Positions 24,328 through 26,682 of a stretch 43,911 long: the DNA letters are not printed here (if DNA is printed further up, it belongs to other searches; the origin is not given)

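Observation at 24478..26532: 684-aa protein with a TnsA-like nuclease core embedded in 6-7 FCS-type zinc ribbons, plus an N-terminal HTH: no characterised relative that I know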

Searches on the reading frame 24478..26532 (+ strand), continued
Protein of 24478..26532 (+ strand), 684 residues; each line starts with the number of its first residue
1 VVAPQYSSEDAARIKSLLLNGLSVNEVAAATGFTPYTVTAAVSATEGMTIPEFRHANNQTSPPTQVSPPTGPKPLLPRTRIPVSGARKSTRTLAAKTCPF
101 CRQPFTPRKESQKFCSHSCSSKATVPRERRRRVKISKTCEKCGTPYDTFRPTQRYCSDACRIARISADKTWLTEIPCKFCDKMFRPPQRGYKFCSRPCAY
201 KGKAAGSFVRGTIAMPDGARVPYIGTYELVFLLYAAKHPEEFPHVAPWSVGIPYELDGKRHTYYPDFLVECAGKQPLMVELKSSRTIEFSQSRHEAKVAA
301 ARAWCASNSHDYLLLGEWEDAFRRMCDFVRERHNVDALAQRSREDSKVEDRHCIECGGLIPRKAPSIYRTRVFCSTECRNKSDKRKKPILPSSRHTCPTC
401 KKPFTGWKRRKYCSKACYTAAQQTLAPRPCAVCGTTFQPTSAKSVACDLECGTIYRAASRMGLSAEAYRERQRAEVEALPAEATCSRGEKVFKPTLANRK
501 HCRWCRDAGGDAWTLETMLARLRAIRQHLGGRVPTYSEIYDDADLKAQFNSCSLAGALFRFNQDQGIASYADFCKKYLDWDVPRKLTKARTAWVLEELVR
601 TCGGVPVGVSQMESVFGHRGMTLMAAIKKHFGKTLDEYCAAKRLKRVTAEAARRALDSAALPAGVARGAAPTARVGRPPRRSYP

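Call 21: search_protein_families(library=pfam, proteins=[L007:5397-7508:+, L007:7747-9960:+, L005:5536-7251:+, L005:8000-9664:+, L007:2911-5313:+, L007:13221-13946:+, L006:610-1836:+, L006:1964-3226:+], max_evalue=0.1)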
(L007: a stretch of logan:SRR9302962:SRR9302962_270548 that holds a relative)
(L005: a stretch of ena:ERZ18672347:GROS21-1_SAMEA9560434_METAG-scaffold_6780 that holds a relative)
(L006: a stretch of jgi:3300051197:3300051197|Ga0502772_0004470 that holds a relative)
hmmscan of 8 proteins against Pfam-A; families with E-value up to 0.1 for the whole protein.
L007:5397-7508:+ (703 aa): 4 families
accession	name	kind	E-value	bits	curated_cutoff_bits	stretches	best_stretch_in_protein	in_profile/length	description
PF14311.12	DUF4379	-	7.2e-26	90.6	24.5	5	601-632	24-56/56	Probable Treble clef zinc finger domain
PF21817.3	CapR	-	1.7e-06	28.6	24.2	0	24-60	22-67/67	CapR homology domain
PF08534.16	Redoxin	-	0.011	15.9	26.6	0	49-62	34-47/148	Redoxin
PF25303.1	DUF7879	-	0.074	13.4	26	0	152-187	109-144/146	Family of unknown function (DUF7879)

L007:7747-9960:+ (737 aa): 4 families
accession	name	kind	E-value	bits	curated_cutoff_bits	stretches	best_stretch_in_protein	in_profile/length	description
PF14311.12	DUF4379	-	2.6e-163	530.7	24.5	8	471-525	1-56/56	Probable Treble clef zinc finger domain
PF20173.3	ZnF_RZ-type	-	0.0011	18.9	27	1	562-594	7-39/54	RZ type zinc finger domain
PF18741.7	MTES_1575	-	0.0019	18.7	38.2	1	118-176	15-79/96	REase_MTES_1575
PF00226.36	DnaJ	-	0.0056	17.2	27.8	0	539-553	23-37/63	DnaJ domain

L005:5536-7251:+ (571 aa): 4 families
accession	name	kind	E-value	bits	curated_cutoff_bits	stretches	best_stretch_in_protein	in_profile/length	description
PF20987.3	I-TevI_DNA-bd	-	9.4e-09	35.5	27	1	286-325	8-47/51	Intron-encoded endonuclease 1, DNA-binding domain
PF10733.14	DUF2525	-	0.0099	16.4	27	0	291-311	28-48/60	Protein of unknown function (DUF2525)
PF18514.6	MDY2_C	-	0.019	15.2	25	0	20-42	16-37/38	Ubiquitin-like protein MDY2, C-terminal domain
PF05225.22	HTH_psq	-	0.021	15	20.4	0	230-257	15-41/45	helix-turn-helix, Psq domain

L005:8000-9664:+ (554 aa): 1 family
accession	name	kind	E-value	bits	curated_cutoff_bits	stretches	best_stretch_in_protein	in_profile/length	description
PF21742.2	DUF6868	-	0.072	14.3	27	0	79-109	28-58/80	Family of unknown function (DUF6868)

L007:2911-5313:+ (800 aa): 28 families (the best 25 are shown)
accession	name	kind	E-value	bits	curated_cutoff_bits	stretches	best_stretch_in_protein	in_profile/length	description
PF05970.20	PIF1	-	9.3e-29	101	25.9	1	27-210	13-220/223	PIF1-like helicase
PF13604.12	AAA_30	-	3.1e-18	66.6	27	1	33-217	21-182/191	AAA domain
PF13245.12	AAA_19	-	1.9e-13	51.2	25.1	1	28-153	9-132/134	AAA domain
PF01443.25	Viral_helicase1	-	1.6e-06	28.5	21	1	345-401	161-221/228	Viral superfamily 1 RNA helicase core domain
PF13191.12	AAA_16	-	3.2e-06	28.2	32.6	1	18-63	10-57/167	AAA ATPase domain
PF13479.12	AAA_24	-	5.4e-06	26.8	27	1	31-127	3-89/195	AAA domain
PF02689.20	Herpes_Helicase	-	8.4e-06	24.5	27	1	33-127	62-165/808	Helicase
PF07728.20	AAA_5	-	6.2e-05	23.5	22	1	32-126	1-90/139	AAA domain (dynein-related subfamily)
PF13401.12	AAA_22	-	7.8e-05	23.4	27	1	31-145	6-122/130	AAA domain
PF13538.12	UvrD_C_2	-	9.3e-05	22.7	27.4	1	363-388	1-26/52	UvrD-like helicase C-terminal domain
PF00005.33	ABC_tran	-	0.00045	21.3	25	1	26-54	7-35/137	ABC transporter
PF20720.3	nSTAND3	-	0.0018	18.5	27.2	1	16-59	3-46/155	Novel STAND NTPase 3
PF00004.35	AAA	-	0.0026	18.6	21.2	1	34-112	2-67/131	ATPase family associated with various cellular activities (AAA)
PF13238.12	AAA_18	-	0.0031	18.4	29.4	1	34-62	2-32/128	AAA domain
PF21530.3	Pif1_2B_dom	-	0.0049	17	23.9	1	284-310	15-44/47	DNA helicase Pif1, 2B domain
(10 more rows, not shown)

L007:13221-13946:+ (241 aa): 2 families
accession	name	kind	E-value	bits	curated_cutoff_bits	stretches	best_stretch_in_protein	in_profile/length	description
PF00583.31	Acetyltransf_1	-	0.001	19.7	20.7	1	87-131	55-95/116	Acetyltransferase (GNAT) family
PF13508.13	Acetyltransf_7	-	0.0048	17.7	27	1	90-136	25-63/84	Acetyltransferase (GNAT) domain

L006:610-1836:+ (408 aa): 1 family
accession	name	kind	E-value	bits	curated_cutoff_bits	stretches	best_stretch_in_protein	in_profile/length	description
PF06244.18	Ccdc124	-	0.029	15.1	24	0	95-148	13-64/82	Coiled-coil domain-containing protein 124 /Oxs1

L006:1964-3226:+ (420 aa): 1 family
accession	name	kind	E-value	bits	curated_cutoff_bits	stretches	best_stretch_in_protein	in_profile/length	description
PF18908.5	DUF5663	-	0.01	16.8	23.7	1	278-316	41-75/84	Protein of unknown function (DUF5663)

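Call 22: search_protein_families(library=phrogs, proteins=[L007:5397-7508:+, L007:7747-9960:+, L005:5536-7251:+, L005:8000-9664:+, L007:13221-13946:+, L006:610-1836:+, L006:1964-3226:+, L005:302-955:+, L005:1225-1962:+], max_evalue=0.001)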
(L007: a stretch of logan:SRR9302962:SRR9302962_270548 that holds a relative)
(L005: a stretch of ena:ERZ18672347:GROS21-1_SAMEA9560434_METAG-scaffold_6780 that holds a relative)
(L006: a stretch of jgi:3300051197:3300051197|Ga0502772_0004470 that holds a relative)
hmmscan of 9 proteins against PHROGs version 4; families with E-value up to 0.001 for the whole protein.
L007:5397-7508:+ (703 aa): 8 families
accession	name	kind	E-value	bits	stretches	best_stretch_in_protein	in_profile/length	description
phrog_559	-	DNA, RNA and nucleotide metabolism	2.3e-86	291.9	4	149-362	204-413/607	HNH endonuclease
phrog_681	-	DNA, RNA and nucleotide metabolism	3.9e-69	234.8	5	470-633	257-434/576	endonuclease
phrog_19778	-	unknown function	4.4e-08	33.6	1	279-346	277-343/362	-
phrog_9084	-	DNA, RNA and nucleotide metabolism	4.6e-08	34.3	1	296-353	103-159/187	homing endonuclease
phrog_7140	-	DNA, RNA and nucleotide metabolism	2.4e-07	30.8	1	297-351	167-218/423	intron encoded nuclease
phrog_27771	-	unknown function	4e-07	30.1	1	279-347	459-526/549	-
phrog_34504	-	unknown function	1e-06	29.1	1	271-350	297-370/386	-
phrog_4538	-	unknown function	0.00036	20.6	0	297-344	271-315/447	-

L007:7747-9960:+ (737 aa): 5 families
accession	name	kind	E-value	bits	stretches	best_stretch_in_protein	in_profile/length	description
phrog_681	-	DNA, RNA and nucleotide metabolism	1.7e-55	189.7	7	567-665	335-432/576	endonuclease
phrog_559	-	DNA, RNA and nucleotide metabolism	2.8e-53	182.7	4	68-224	274-443/607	HNH endonuclease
phrog_9902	-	unknown function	6.7e-37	128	2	53-190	29-167/210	-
phrog_3339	-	DNA, RNA and nucleotide metabolism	7.9e-06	26.2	1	106-169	260-328/536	homing endonuclease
phrog_4538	-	unknown function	0.00079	19.4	0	65-110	192-239/447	-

L005:5536-7251:+ (571 aa): 6 families
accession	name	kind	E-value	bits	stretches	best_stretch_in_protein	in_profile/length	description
phrog_1065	-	unknown function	1.5e-22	81.4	2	197-339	29-146/192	-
phrog_3377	-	DNA, RNA and nucleotide metabolism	7.3e-19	69.4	0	164-265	95-187/196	HNH endonuclease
phrog_201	-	DNA, RNA and nucleotide metabolism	2e-10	41.4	0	193-258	34-98/291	Panton-Valentine leukocicin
phrog_314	-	DNA, RNA and nucleotide metabolism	0.0005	20.1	0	147-223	321-408/574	homing endonuclease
phrog_6749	-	unknown function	0.00065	20.3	0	288-320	193-225/238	-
phrog_681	-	DNA, RNA and nucleotide metabolism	0.00093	18.9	0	452-533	440-528/576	endonuclease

L005:8000-9664:+ (554 aa): 5 families
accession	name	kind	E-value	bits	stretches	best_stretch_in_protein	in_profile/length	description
phrog_559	-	DNA, RNA and nucleotide metabolism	7.2e-10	39.3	1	437-542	307-411/607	HNH endonuclease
phrog_9084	-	DNA, RNA and nucleotide metabolism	9.8e-08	33.3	1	438-533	62-156/187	homing endonuclease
phrog_34504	-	unknown function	7.2e-07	29.6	1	431-524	272-361/386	-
phrog_19778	-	unknown function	1.7e-05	25.1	1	437-526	252-340/362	-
phrog_27771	-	unknown function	0.00012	21.9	1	470-528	464-524/549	-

L007:13221-13946:+ (241 aa): 0 families

L006:610-1836:+ (408 aa): 1 family
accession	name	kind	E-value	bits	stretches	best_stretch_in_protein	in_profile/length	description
phrog_1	-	integration and excision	2.4e-11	44.6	1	77-391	153-451/611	integrase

L006:1964-3226:+ (420 aa): 1 family
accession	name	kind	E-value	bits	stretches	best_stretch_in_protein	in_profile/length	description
phrog_4756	-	unknown function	1.8e-08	34.9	1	157-376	193-422/440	-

L005:302-955:+ (217 aa): 0 families

L005:1225-1962:+ (245 aa): 1 family
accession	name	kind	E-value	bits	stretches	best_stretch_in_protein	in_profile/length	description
phrog_1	-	integration and excision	1.2e-05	25.8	1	49-227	153-292/611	integrase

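Call 23: search_protein_representatives(alignment_id=A1)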
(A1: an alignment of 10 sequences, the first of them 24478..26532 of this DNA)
Query: 10 sequences, 683 profile positions. Proteins with E-value up to 0.001 (for the whole library): 6672; up to 1e-10: 485; up to 1e-30: 16. The best 150 are listed.
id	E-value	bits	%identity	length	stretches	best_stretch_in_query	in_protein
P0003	0.0e+00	1259.2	-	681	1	1-682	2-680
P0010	1.6e-218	744.4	-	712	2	5-653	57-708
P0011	3.0e-145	502.3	-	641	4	4-460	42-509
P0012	4.7e-144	498.3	-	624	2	43-471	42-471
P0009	1.0e-143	497.2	-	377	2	169-505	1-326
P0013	5.3e-122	425.4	-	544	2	4-475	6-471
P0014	3.2e-114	399.7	-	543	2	4-474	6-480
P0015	1.5e-67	245.5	-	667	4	87-474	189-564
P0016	6.0e-56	207.1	-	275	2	513-649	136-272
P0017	1.4e-45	172.9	-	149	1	513-651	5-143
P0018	6.8e-39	150.7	-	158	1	513-650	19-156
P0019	1.3e-37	146.5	-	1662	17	77-198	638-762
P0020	3.7e-36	141.7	-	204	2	500-663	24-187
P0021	2.9e-35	138.7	-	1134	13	78-201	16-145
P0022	1.1e-33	133.6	-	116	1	1-114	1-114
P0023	4.8e-32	128.1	-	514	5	368-450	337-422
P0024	1.7e-29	119.7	-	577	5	89-198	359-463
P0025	6.1e-29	117.9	-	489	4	86-200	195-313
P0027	3.0e-27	112.3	-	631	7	95-198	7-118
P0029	1.4e-26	110.1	-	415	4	388-455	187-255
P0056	1.3e-18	83.7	-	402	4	248-318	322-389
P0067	6.1e-18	81.5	-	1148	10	92-195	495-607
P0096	4.0e-16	75.5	-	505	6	219-318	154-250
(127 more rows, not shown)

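Call 24: predict_structure(alignment_id=A1)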
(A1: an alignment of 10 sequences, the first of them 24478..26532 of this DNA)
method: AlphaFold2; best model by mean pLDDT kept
length: 684 residues; sequences in the alignment: 10
mean_pLDDT: 71.5   pTM: 0.30
mean pLDDT of the five models: 71.5, 69.7, 68.5, 67.7, 67.2
residues with pLDDT >= 90: 56; 70-90: 389; 50-70: 131; < 50: 108
segments of 3 or more residues with pLDDT < 50: 1-4, 61-91, 124-133, 202-208, 285-287, 345-348, 387-393, 500-511, 661-678, 680-684
pLDDT, mean of each block of 10 residues (from residue 1): 57 86 83 79 79 75 40 34 36 75 82 80 46 68 75 74 61 63 66 66 49 87 83 93 88 81 87 87 56 83 91 86 90 77 51 76 58 78 53 57 59 68 68 80 77 80 78 77 57 62 40 80 91 82 74 82 82 88 70 87 84 71 81 86 86 77 33 36 34
secondary structure, 60 per line:
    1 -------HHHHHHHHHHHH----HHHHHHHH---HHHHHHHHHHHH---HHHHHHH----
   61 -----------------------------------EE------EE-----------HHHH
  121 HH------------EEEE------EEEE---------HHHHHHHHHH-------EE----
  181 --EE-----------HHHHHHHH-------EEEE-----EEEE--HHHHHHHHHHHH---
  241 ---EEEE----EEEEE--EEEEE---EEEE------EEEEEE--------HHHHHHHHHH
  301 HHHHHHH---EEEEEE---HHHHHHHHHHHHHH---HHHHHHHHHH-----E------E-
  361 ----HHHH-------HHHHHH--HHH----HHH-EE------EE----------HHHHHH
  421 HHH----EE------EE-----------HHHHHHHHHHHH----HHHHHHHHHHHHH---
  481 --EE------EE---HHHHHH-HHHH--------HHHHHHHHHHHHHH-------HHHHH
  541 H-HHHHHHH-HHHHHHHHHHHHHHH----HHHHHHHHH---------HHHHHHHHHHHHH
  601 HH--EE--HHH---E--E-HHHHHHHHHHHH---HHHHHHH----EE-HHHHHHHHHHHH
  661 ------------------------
elements in order (helices of 4 or more, strands of 3 or more residues): H8-19 H24-31 H35-46 H50-56 H117-122 E135-138 E145-148 H158-167 H196-203 E211-214 E220-223 H226-237 E244-247 E252-256 E259-263 E267-270 E277-282 H291-307 E311-316 H320-333 H337-346 H365-368 H376-381 H415-423 H449-460 H465-477 H496-501 H503-506 H515-528 H536-541 H543-549 H551-565 H570-578 H588-602 H620-631 H635-641 H649-660

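Call 27: fold_search(model_id=the predicted structure, library=pdb)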
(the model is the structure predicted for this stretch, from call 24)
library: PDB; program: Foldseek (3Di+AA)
matches with E <= 10: 291; with E <= 0.001: 0
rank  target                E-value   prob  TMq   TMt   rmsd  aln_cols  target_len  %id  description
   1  1t0f_B                7.4e-03  1.00  0.14  0.33  13.4       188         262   14  Crystal Structure of the TnsA/TnsC(504-555) complex (released 2004-11-09)
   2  1t0f_A                1.5e-02  0.99  0.13  0.32  13.4       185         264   12  Crystal Structure of the TnsA/TnsC(504-555) complex (released 2004-11-09)
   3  1f1z_A                2.1e-02  0.97  0.14  0.33  14.0       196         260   12  TNSA, a catalytic component of the TN7 transposition system (released 2000-06-28)
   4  9dou_A                6.3e-02  0.57  0.11  0.08   7.5       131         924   15  Taeniopygia guttata R2 retrotransposon (R2Tg) initiating target-primed reverse transcription (released 2025-05-21)
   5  7lw7                  1.3e-01  0.54  0.07  0.15   9.3        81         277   14  Human Exonuclease 5 crystal structure (released 2021-07-14)
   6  9iab_B                1.7e-01  0.28  0.09  0.20  14.8       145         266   12  Structure of the Argonaute-associated Cas4 family protein 1 (ACE1) from Chroococcidiopsis thermalis (CtACE1) (released 2025-04-23)
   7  4ic1_D                1.8e-01  0.57  0.10  0.25   6.6        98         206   11  Crystal structure of SSO0001 (released 2013-01-16)
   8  7lw9_A                1.8e-01  0.51  0.07  0.16   9.2        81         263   14  Human Exonuclease 5 crystal structure in complex with ssDNA, Sm, and Na (released 2021-07-14)
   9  7lwa_A                2.3e-01  0.44  0.07  0.16   9.1        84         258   14  Human Exonuclease 5 crystal structure (T88E) in complex with ssDNA and Mg (released 2021-07-14)
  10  9iab_A                2.5e-01  0.20  0.07  0.15  14.8       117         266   12  Structure of the Argonaute-associated Cas4 family protein 1 (ACE1) from Chroococcidiopsis thermalis (CtACE1) (released 2025-04-23)
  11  2xi5_C                2.7e-01  0.25  0.10  0.26   9.0       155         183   11  N-terminal endonuclease domain of La Crosse virus L-protein (released 2010-10-06)
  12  9iac_A                2.7e-01  0.21  0.09  0.19  14.9       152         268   12  Structure of the Argonaute-associated Cas4 family protein 1 (ACE1) from Microcystis aeruginosa (MaACE1) (released 2025-04-23)
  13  7lw8_A                2.8e-01  0.38  0.07  0.16   9.1        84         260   14  Human Exonuclease 5 crystal structure in complex with a ssDNA (released 2021-07-14)
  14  4dap                  3.8e-01  0.28  0.10  0.24  12.2       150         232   11  The structure of Escherichia coli SfsA (released 2013-08-14)
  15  6ut7_G                3.8e-01  0.23  0.10  0.14   8.6       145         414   10  Fitted model for the tetradecameric assembly of Thermococcus gammatolerans McrB AAA+ hexamers with bound McrC (released 2020-10-21)
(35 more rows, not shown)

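Call 30: find_related_loci(query=A1, collection=genome_contigs, flank=10000)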
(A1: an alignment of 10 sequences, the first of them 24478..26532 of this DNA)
Query A1 (684 aa) in genome_contigs; peptide patterns used: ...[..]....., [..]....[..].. (x = any residue, [..] = any of these).
130 stretches matched a pattern; 5 encode a relative of the query (tblastn E <= 1e-3); 5 distinct loci.
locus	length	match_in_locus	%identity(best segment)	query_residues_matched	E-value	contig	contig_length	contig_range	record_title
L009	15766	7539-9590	96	1-684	0e+0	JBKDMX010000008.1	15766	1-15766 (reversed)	MAG: Planctomycetia bacterium isolate samp_2136_metabat2_35 samp_2136_35168, whole genome shotgun sequence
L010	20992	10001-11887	37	6-647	3e-124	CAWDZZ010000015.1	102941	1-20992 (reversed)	MAG: uncultured Isosphaeraceae bacterium isolate MFD05521.bin.2.25 genome assembly, contig: contig_33923, whole genome s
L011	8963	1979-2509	25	36-476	3e-7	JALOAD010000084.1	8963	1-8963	MAG: Candidatus Muiribacterium halophilum isolate SO_2017_LW2 bin 137 scaffold_16870_c1_LW138R_2017, whole genome shotgu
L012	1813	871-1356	25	351-503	6e-6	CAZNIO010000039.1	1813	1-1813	MAG TPA_asm: uncultured Gammaproteobacteria bacterium isolate binchicken_co181_33 genome assembly, contig: NODE_171256_l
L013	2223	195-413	31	351-424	4e-5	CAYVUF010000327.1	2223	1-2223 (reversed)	MAG TPA_asm: uncultured Bacteroides sp. isolate SRP350583_co1_401 genome assembly, contig: NODE_67448_length_2223_cov_6.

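Call 31: find_related_loci(query=A1, collection=viral_contigs, flank=10000)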
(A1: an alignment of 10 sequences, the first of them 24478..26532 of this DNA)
Query A1 (684 aa) in viral_contigs; peptide patterns used: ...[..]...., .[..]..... (x = any residue, [..] = any of these).
586 stretches matched a pattern; 178 encode a relative of the query (tblastn E <= 1e-3); the best 80 are kept; 80 distinct loci.
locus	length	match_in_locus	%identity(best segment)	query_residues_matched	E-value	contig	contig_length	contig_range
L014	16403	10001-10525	29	97-269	5e-9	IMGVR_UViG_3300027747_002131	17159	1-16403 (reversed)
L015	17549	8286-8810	29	97-269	5e-9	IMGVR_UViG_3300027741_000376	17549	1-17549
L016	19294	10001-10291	31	220-317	9e-9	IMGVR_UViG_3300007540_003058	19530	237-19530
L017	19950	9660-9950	31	220-317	1e-8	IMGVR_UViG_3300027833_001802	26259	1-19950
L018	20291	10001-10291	31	220-317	2e-8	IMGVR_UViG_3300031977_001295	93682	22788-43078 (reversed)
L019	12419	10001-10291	31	220-317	2e-8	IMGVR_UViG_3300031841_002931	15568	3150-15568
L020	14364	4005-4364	28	217-319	3e-8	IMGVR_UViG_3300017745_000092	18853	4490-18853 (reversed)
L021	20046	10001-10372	28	191-317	4e-8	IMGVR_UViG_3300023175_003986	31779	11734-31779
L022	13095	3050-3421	28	191-317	4e-8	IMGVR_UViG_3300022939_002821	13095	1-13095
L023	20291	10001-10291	32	220-317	5e-8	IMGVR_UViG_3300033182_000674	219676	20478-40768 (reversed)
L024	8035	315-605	29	220-317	5e-8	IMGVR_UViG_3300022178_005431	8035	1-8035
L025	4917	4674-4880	37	217-284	5e-8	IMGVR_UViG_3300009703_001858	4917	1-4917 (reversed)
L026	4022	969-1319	30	217-317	7e-8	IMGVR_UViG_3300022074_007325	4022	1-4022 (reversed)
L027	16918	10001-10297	34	237-317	1e-7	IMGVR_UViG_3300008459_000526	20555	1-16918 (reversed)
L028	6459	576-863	31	240-317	1e-7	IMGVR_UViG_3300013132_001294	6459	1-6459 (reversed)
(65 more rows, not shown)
